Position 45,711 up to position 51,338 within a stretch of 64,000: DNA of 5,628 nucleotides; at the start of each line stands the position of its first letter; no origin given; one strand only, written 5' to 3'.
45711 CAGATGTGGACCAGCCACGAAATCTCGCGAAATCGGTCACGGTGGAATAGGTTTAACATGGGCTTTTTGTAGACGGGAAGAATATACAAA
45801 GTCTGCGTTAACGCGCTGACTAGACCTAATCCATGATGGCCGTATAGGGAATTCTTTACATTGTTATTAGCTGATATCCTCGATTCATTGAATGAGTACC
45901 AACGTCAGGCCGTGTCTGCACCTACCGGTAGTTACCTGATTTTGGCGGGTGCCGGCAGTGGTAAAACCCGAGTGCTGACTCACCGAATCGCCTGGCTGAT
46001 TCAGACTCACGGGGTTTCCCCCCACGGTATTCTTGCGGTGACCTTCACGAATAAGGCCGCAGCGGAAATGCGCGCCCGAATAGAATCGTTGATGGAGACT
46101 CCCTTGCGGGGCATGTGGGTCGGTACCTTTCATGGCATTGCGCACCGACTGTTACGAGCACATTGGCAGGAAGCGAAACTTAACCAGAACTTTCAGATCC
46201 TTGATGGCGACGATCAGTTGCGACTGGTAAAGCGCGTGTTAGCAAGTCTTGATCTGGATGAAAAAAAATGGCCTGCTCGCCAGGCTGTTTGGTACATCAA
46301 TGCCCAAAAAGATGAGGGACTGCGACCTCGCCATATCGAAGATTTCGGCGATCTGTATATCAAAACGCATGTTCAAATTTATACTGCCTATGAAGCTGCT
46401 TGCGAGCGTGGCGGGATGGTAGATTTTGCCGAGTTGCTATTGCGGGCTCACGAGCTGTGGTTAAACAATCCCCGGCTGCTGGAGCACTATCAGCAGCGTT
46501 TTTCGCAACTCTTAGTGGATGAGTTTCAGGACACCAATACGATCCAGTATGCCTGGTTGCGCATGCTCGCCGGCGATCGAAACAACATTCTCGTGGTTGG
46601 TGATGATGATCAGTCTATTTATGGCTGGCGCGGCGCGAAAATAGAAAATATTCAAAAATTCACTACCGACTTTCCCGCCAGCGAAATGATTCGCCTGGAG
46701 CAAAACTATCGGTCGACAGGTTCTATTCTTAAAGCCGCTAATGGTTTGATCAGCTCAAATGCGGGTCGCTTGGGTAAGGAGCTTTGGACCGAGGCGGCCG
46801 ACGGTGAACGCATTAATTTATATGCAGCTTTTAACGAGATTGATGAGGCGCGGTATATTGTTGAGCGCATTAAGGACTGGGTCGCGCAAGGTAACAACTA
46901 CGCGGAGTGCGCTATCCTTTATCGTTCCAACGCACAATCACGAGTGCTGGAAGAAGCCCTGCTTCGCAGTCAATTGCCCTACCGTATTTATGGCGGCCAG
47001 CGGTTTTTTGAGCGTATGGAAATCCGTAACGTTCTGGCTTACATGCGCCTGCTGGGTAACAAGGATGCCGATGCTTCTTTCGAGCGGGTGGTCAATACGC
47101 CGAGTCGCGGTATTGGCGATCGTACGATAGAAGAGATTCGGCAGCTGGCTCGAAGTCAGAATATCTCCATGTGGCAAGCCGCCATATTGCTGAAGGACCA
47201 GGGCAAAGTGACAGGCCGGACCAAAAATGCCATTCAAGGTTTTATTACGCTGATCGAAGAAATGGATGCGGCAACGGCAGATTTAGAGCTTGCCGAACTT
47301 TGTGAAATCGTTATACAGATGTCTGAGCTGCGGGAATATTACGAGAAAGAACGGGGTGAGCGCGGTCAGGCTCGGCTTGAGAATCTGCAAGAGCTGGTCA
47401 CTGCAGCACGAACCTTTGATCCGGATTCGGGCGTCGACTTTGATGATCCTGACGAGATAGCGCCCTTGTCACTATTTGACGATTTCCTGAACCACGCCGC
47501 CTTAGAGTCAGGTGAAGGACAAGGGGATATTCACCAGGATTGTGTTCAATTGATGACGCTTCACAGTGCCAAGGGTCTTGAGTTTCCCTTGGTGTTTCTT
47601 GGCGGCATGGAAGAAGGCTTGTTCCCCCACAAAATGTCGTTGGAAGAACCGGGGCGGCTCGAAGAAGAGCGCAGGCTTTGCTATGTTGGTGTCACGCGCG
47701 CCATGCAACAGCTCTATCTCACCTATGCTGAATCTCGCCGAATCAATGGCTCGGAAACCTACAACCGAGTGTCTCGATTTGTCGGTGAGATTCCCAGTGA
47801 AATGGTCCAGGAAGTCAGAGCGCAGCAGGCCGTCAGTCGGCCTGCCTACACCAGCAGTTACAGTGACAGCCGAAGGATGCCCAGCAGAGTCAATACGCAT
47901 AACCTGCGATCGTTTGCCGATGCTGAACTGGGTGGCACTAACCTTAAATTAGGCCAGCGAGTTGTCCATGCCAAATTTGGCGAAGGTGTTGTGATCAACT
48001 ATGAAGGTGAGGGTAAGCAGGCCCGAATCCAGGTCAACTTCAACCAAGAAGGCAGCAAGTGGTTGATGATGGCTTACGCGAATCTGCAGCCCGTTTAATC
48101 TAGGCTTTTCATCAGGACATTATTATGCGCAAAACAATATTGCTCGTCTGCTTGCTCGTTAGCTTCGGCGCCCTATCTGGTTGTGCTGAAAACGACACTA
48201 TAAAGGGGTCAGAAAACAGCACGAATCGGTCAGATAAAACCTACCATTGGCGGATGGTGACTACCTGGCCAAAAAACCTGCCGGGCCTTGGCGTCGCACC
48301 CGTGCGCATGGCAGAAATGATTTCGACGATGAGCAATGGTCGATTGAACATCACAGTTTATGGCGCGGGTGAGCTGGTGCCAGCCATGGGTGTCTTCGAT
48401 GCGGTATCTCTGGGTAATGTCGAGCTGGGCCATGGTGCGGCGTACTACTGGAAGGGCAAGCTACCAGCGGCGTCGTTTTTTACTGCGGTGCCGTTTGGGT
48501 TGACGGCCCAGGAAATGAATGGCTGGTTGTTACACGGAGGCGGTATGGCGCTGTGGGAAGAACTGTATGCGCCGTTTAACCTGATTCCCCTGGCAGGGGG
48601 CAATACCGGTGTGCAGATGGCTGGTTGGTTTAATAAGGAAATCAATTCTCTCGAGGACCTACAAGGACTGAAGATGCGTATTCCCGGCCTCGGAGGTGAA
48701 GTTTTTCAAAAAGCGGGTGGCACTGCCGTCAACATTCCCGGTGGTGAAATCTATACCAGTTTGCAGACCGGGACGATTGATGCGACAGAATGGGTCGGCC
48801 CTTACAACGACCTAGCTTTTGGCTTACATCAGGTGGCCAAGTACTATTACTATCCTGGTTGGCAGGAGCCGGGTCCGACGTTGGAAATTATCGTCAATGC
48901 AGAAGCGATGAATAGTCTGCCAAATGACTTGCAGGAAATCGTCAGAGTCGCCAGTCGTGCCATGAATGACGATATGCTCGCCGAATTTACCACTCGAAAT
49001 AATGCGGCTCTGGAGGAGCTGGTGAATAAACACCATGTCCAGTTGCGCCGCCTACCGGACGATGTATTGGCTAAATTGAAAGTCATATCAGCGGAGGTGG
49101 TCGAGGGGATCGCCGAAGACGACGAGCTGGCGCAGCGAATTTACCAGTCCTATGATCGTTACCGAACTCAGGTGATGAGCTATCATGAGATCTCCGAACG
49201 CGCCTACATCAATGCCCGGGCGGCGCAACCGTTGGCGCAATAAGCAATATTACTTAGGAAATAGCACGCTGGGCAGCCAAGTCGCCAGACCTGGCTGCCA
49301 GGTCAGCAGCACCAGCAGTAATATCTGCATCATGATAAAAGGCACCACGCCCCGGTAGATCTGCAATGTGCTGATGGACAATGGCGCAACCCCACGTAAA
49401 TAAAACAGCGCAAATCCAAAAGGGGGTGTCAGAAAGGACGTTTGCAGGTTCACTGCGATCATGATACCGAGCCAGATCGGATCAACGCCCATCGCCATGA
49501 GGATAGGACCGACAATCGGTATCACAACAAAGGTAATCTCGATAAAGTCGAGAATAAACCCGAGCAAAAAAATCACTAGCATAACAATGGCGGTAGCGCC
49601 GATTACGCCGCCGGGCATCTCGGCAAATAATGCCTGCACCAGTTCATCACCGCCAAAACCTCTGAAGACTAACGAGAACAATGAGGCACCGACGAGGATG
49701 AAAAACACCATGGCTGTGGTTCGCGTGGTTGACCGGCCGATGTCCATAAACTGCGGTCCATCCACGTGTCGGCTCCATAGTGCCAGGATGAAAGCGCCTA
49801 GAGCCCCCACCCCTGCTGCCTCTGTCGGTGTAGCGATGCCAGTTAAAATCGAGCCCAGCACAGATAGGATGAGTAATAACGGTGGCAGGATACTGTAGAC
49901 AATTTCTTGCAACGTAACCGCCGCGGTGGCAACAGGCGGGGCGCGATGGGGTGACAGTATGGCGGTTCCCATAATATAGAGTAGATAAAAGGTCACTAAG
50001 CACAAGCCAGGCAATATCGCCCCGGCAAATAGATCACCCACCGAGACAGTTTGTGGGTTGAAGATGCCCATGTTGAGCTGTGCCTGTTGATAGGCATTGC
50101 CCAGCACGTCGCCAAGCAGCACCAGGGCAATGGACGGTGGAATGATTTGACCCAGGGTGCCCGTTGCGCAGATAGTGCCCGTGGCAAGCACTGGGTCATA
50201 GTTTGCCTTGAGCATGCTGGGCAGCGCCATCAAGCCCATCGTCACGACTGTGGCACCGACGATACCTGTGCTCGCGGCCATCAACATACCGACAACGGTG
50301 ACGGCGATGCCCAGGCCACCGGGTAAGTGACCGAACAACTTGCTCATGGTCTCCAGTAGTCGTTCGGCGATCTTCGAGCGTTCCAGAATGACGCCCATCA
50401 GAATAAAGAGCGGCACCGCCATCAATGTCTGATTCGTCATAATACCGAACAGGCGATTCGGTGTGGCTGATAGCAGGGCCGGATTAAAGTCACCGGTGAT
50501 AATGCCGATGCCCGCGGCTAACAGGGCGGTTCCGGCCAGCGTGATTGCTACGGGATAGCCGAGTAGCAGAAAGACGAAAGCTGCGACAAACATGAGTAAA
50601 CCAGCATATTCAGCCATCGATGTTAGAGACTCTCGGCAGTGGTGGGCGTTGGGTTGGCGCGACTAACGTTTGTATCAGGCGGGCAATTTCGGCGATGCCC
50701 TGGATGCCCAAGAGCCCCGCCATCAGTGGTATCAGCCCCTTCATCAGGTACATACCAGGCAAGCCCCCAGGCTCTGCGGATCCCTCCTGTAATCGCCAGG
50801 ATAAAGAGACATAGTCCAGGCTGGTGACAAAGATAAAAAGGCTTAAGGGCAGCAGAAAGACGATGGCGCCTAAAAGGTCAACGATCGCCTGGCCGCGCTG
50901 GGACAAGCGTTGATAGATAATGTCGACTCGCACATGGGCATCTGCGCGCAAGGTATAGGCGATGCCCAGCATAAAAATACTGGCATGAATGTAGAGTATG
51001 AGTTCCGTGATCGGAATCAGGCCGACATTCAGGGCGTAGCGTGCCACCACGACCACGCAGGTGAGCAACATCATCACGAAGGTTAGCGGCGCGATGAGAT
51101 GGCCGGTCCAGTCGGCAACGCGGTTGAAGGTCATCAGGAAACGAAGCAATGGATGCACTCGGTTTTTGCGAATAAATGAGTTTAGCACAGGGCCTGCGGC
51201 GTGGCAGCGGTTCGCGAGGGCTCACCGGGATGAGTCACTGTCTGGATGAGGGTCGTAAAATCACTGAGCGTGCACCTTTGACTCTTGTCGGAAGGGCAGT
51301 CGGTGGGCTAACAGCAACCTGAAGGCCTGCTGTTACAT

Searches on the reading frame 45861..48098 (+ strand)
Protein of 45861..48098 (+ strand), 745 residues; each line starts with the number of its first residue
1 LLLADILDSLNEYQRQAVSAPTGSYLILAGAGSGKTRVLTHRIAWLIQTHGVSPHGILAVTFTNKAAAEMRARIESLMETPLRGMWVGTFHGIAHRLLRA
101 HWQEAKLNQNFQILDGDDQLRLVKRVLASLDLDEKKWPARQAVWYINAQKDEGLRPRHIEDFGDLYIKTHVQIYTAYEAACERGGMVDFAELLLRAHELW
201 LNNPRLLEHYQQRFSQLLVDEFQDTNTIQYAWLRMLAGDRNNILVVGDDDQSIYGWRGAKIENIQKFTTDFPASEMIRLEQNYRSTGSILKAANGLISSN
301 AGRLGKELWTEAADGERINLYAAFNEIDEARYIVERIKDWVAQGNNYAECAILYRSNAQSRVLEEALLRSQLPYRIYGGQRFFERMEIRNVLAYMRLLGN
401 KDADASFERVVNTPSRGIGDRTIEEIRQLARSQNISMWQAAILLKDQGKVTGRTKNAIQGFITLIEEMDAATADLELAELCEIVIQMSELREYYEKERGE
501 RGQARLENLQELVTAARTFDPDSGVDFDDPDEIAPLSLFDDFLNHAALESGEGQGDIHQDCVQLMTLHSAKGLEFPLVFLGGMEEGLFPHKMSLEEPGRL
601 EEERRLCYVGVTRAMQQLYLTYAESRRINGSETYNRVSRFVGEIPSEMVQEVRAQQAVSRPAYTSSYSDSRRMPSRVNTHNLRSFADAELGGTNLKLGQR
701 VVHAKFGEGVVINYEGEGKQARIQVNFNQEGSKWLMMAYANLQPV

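Call 36: search_protein_families(library=pfam, proteins=[window:45861-48098:+], max_evalue=0.00001)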
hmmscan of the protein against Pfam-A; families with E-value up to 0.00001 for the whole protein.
window:45861-48098:+ (745 aa): 6 families
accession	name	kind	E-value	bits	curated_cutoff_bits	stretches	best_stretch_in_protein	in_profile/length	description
PF00580.27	UvrD-helicase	-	5.2e-91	305.5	23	1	10-272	1-271/271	UvrD/REP helicase N-terminal domain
PF13361.12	UvrD_C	-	2.4e-80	271.1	25.6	1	277-624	1-349/350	UvrD-like helicase C-terminal domain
PF13245.12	AAA_19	-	1.4e-22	80.8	25.1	1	14-255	1-132/134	AAA domain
PF21196.3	PcrA_UvrD_tudor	-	3.6e-09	36.7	23.9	1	698-740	2-44/48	PcrA/UvrD tudor domain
PF13538.12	UvrD_C_2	-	5.2e-08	33.1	27.4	1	564-620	4-51/52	UvrD-like helicase C-terminal domain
PF13604.12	AAA_30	-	1.7e-06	28.4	27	0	10-75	2-67/191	AAA domain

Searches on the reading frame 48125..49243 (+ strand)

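Call 36: search_protein_families(library=pfam, proteins=[window:48125-49243:+], max_evalue=0.00001)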
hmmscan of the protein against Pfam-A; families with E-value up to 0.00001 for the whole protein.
window:48125-49243:+ (372 aa): 1 family
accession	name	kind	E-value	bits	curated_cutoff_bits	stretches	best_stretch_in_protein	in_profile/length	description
PF03480.18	DctP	-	2.1e-57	195.1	23.4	1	46-330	3-283/286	Bacterial extracellular solute-binding protein, family 7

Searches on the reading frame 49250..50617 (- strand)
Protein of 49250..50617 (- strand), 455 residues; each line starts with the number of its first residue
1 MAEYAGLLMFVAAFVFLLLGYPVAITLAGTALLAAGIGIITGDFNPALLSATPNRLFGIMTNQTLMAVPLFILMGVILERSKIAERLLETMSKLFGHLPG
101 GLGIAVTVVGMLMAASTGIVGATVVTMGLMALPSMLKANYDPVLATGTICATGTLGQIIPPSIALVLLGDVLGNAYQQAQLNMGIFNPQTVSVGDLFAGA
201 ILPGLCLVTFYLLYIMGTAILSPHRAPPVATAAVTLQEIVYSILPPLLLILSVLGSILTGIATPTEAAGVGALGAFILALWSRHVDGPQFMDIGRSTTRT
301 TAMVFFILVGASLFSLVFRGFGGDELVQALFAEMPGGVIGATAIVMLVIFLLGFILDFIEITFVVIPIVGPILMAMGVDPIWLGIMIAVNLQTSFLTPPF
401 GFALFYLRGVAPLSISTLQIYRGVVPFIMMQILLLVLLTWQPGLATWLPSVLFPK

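Call 36: search_protein_families(library=pfam, proteins=[window:49250-50617:-], max_evalue=0.00001)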
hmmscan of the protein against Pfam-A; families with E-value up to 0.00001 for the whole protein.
window:49250-50617:- (455 aa): 1 family
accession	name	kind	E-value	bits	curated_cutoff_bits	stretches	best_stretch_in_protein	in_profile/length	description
PF06808.19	DctM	-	5.9e-79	266.2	23.8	1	10-443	1-412/413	Tripartite ATP-independent periplasmic transporter, DctM component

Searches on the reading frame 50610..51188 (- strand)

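Call 36: search_protein_families(library=pfam, proteins=[window:50610-51188:-], max_evalue=0.00001)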
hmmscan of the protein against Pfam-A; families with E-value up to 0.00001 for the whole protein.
window:50610-51188:- (192 aa): 1 family
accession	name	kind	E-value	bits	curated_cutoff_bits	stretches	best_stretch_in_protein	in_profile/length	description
PF04290.18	DctQ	-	1.1e-20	74.3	28.3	1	39-173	1-131/132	Tripartite ATP-independent periplasmic transporters, DctQ component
